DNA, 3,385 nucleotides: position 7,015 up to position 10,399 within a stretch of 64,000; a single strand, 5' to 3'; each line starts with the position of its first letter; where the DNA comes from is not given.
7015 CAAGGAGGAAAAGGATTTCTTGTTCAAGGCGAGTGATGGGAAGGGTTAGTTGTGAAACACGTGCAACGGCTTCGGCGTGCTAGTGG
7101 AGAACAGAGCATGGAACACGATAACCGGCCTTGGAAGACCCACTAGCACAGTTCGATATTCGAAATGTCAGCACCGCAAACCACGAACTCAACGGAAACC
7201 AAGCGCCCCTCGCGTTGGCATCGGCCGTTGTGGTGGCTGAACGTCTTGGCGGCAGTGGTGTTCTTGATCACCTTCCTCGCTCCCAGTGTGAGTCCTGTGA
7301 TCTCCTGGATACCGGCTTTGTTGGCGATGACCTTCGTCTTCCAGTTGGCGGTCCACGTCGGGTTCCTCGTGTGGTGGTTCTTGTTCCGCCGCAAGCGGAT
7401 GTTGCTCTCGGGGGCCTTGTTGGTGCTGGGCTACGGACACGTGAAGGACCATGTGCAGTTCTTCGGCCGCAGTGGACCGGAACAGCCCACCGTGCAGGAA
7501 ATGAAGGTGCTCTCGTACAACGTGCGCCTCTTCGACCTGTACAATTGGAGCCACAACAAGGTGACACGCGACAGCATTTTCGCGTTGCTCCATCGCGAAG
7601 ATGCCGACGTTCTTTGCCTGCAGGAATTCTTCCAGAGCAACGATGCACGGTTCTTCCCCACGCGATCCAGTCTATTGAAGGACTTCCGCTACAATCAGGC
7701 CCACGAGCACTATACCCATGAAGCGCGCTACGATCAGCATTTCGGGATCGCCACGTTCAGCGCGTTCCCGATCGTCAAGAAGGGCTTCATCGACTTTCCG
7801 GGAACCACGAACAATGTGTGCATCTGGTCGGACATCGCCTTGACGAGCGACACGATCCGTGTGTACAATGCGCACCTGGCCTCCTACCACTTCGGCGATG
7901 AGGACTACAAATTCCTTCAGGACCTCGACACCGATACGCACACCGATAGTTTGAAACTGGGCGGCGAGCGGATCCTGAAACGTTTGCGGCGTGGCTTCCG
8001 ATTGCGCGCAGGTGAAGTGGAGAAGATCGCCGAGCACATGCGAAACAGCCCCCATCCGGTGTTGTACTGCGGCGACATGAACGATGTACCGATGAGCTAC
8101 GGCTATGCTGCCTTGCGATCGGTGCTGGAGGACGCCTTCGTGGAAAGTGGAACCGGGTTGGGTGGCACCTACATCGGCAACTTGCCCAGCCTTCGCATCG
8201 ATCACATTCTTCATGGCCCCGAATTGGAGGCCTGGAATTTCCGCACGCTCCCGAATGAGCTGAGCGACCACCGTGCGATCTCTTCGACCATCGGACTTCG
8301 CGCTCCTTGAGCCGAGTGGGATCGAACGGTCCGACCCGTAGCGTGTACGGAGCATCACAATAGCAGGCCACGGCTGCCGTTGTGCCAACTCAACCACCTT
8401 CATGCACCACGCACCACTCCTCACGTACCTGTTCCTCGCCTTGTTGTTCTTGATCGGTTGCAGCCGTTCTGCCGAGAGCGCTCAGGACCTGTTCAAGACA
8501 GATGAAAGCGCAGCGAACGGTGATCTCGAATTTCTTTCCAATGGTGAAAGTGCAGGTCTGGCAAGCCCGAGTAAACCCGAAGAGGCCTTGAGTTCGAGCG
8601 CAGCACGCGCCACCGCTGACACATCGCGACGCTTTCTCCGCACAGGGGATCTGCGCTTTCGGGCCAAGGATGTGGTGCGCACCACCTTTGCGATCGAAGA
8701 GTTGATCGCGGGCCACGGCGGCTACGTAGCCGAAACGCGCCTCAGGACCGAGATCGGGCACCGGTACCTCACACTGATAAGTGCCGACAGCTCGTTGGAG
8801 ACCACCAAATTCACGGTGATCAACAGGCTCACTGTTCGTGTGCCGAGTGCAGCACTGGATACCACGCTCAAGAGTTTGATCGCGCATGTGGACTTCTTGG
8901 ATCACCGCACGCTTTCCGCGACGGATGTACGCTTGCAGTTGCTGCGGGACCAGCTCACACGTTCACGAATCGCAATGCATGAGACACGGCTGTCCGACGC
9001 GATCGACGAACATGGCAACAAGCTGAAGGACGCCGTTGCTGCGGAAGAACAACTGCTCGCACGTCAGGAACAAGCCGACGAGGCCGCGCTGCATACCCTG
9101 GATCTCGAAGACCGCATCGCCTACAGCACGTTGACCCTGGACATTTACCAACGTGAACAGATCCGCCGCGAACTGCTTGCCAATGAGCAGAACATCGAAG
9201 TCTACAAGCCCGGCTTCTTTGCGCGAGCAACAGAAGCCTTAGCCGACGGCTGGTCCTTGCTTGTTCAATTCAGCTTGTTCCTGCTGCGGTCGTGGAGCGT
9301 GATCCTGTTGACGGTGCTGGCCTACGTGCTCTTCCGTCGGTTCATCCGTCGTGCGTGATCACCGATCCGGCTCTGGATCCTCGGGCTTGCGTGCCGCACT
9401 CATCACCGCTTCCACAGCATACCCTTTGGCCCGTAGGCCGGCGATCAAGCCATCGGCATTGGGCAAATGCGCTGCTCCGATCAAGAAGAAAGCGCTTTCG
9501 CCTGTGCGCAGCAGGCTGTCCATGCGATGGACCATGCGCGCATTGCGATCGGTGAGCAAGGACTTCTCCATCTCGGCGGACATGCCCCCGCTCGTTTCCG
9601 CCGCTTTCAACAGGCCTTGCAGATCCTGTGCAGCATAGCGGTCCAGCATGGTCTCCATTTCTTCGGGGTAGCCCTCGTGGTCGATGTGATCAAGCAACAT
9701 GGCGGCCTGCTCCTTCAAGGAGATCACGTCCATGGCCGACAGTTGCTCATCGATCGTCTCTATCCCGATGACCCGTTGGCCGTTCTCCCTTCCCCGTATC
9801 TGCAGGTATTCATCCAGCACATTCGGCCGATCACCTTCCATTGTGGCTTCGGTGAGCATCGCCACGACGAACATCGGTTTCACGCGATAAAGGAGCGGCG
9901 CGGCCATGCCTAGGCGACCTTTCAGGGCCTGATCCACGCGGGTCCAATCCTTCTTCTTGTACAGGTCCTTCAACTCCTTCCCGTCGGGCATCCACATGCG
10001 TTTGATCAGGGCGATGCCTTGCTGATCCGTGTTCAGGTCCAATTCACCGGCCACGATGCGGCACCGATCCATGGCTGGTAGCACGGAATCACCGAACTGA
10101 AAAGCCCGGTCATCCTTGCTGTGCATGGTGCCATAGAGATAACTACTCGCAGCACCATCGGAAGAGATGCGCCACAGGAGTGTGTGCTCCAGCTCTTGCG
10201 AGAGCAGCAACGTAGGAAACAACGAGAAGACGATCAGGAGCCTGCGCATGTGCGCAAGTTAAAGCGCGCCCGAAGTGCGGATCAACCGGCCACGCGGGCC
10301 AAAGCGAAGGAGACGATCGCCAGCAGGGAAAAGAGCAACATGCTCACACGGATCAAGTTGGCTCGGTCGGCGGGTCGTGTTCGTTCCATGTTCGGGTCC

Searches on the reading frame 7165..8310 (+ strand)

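Call 10: search_protein_families(library=pfam, proteins=[window:7165-8310:+], max_evalue=0.0001)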
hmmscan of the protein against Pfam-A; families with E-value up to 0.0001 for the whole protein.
window:7165-8310:+ (381 aa): 1 family
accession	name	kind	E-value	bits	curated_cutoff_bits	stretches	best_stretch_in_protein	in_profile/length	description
PF03372.29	Exo_endo_phos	-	5.8e-22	78.9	24.5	1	116-369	1-225/225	Endonuclease/Exonuclease/phosphatase family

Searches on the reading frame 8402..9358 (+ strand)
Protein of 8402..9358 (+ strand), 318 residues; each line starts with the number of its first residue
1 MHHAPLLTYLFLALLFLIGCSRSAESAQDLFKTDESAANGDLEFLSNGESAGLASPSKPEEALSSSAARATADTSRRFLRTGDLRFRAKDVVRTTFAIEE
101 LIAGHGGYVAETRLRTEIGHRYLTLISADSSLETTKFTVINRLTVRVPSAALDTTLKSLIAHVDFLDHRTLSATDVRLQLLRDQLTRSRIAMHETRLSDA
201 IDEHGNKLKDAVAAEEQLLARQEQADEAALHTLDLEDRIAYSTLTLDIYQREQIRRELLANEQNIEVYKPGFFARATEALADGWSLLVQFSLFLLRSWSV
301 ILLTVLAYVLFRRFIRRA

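Call 10: search_protein_families(library=pfam, proteins=[window:8402-9358:+], max_evalue=0.0001)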
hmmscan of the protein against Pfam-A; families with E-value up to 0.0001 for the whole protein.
window:8402-9358:+ (318 aa): 1 family
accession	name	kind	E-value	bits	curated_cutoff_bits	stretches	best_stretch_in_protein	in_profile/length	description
PF14257.11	DUF4349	-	2.4e-18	66.7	27.7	1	77-307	2-205/213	Domain of unknown function (DUF4349)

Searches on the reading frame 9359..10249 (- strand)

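Call 10: search_protein_families(library=pfam, proteins=[window:9359-10249:-], max_evalue=0.0001)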
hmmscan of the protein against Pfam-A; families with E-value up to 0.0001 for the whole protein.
window:9359-10249:- (296 aa): 1 family
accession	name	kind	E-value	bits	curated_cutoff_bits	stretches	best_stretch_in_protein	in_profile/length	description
PF01963.22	TraB_PrgY_gumN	-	2.1e-58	198.7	26.8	1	24-280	1-262/263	TraB/PrgY/gumN family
